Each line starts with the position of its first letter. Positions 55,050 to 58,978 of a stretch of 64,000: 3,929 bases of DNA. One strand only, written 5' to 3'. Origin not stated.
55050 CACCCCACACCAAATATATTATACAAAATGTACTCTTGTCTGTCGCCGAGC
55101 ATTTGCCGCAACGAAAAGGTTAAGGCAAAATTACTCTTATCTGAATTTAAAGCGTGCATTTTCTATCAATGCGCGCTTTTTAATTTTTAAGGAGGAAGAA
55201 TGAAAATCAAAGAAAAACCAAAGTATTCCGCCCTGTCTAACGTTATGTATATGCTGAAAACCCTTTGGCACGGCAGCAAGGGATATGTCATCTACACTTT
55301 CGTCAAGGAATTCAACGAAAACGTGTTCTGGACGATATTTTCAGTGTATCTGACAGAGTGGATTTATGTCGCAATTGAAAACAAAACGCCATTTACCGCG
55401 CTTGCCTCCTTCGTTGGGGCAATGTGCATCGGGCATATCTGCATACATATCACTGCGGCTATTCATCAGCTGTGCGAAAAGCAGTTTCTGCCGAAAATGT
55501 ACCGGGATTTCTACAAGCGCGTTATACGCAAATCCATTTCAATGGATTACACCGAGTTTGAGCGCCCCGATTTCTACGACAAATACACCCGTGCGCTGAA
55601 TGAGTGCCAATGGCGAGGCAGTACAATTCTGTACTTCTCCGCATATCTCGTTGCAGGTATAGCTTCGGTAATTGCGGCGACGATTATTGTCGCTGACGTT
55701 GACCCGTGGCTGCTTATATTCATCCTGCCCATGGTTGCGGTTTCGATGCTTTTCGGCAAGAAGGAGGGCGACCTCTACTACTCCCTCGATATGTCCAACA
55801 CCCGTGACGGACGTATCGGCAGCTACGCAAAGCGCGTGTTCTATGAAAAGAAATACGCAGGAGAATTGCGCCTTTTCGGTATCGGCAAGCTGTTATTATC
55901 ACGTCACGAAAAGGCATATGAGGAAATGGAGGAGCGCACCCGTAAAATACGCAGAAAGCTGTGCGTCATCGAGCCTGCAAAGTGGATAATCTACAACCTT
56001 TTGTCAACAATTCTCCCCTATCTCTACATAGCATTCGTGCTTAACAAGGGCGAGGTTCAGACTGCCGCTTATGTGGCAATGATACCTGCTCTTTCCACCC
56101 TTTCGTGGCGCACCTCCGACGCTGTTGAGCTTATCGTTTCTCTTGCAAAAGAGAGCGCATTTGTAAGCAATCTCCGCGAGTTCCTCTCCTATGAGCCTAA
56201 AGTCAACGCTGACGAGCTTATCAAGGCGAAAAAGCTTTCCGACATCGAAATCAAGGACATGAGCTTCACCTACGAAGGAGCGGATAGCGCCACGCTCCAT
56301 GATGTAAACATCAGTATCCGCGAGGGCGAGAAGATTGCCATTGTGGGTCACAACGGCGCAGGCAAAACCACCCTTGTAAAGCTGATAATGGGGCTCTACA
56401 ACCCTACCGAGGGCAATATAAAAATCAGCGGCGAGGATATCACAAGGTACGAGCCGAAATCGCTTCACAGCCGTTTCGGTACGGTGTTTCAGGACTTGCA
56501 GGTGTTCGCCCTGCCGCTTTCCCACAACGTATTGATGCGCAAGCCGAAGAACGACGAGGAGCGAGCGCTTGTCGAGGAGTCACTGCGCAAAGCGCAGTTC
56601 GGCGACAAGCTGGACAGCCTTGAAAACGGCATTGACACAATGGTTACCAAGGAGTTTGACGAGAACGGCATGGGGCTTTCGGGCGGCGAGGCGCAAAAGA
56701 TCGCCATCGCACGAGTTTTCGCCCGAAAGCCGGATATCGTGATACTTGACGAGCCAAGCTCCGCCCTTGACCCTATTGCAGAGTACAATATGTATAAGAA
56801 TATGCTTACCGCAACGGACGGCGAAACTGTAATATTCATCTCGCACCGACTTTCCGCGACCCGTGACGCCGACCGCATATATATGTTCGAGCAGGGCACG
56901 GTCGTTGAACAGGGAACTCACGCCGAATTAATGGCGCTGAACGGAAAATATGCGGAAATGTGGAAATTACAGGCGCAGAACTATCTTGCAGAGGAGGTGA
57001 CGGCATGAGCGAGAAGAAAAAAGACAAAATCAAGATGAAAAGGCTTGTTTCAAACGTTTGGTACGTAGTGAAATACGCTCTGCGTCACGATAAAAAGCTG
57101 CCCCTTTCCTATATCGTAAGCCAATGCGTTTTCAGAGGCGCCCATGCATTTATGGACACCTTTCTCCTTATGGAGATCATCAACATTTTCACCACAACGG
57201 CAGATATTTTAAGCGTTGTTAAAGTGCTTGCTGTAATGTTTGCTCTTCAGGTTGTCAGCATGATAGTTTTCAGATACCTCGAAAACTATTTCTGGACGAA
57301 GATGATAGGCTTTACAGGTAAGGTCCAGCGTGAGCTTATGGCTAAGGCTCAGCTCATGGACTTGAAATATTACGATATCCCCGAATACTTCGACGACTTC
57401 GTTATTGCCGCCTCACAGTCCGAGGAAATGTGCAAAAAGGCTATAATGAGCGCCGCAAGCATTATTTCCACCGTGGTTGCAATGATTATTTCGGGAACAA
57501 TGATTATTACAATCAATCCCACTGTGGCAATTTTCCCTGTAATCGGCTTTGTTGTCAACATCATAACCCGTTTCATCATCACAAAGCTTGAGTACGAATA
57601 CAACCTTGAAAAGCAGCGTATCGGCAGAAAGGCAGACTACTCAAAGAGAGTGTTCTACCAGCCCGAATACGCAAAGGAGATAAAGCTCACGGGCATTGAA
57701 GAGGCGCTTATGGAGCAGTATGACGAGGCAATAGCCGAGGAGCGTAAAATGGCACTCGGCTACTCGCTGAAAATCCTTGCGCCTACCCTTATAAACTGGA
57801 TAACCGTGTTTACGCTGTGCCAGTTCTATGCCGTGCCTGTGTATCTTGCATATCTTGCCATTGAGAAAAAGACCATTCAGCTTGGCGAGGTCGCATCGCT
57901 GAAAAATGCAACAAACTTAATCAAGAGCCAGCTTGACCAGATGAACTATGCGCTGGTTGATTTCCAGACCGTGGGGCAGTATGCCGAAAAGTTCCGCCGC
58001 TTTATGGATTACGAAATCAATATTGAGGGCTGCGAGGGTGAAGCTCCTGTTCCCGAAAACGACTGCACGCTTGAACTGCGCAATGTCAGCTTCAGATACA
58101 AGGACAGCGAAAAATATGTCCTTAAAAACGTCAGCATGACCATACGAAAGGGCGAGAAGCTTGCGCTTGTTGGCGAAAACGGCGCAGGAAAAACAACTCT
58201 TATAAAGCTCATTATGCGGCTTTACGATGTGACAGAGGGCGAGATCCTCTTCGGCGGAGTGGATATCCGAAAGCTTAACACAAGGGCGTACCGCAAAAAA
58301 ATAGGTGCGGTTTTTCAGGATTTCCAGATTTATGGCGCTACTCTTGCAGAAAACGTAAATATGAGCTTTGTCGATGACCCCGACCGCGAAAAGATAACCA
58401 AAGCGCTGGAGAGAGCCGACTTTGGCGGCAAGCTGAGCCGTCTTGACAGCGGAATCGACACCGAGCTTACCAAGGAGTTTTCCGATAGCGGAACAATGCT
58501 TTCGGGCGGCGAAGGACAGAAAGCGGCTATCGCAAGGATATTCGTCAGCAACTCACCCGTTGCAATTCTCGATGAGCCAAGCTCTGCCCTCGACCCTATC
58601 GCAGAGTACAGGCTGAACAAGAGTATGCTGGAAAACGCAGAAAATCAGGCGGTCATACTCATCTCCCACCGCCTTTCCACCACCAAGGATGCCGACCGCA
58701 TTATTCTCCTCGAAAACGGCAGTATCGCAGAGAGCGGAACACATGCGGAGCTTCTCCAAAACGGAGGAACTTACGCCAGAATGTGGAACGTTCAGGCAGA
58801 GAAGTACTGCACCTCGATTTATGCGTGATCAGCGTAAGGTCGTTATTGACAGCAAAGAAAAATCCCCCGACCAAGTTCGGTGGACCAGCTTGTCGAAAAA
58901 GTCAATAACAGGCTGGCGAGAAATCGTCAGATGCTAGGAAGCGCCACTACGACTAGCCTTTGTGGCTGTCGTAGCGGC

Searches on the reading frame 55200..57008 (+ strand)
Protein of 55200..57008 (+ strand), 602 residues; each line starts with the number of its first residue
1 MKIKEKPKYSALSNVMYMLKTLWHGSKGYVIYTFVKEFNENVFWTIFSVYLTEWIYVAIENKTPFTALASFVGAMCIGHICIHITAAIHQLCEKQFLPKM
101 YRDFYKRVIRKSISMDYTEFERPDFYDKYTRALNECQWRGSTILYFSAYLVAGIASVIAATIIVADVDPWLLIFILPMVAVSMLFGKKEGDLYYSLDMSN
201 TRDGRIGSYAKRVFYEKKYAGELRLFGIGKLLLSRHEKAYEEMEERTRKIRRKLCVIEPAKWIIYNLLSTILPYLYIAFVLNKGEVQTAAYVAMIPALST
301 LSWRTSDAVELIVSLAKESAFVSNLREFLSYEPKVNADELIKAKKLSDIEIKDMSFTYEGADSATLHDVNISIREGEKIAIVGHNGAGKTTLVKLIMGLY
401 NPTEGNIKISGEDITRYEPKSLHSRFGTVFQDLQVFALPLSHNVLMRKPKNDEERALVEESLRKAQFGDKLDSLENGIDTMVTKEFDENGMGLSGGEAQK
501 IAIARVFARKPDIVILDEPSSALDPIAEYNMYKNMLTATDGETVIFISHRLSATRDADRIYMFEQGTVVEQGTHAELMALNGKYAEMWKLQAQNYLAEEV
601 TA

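Call 40: search_protein_families(library=pfam, proteins=[window:55200-57008:+], max_evalue=0.00001)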
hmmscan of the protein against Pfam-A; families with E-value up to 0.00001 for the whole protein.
window:55200-57008:+ (602 aa): 2 families
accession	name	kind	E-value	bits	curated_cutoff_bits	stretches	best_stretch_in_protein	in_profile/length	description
PF00005.33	ABC_tran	-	1.3e-33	116.9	25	1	366-520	1-136/137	ABC transporter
PF02463.25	SMC_N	-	6.1e-06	26.3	40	0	379-563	27-211/220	RecF/RecN/SMC N terminal domain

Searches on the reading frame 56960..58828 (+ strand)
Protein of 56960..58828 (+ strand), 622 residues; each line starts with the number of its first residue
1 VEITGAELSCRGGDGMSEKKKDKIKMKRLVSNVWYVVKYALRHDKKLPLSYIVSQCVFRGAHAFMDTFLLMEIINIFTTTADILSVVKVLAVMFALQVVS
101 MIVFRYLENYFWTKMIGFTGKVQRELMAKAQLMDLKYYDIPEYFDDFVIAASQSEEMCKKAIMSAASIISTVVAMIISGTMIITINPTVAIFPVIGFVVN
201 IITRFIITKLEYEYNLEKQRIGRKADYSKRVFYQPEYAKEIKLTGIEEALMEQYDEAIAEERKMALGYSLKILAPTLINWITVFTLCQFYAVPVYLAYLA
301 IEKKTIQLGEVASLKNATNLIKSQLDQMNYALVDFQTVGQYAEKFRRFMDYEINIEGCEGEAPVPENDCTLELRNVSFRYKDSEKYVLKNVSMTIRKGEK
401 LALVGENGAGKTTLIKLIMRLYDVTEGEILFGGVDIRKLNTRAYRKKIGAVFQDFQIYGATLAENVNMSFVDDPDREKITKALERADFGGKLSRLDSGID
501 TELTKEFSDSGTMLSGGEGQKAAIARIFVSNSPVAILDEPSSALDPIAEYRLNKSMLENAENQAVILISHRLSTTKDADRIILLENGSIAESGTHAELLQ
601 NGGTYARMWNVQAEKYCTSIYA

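Call 40: search_protein_families(library=pfam, proteins=[window:56960-58828:+], max_evalue=0.00001)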
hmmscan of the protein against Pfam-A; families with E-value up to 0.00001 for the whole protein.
window:56960-58828:+ (622 aa): 2 families
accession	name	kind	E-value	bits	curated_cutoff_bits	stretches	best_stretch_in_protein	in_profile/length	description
PF00005.33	ABC_tran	-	2.2e-32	113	25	1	388-541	1-136/137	ABC transporter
PF02463.25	SMC_N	-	3.8e-08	33.5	40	0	491-582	135-209/220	RecF/RecN/SMC N terminal domain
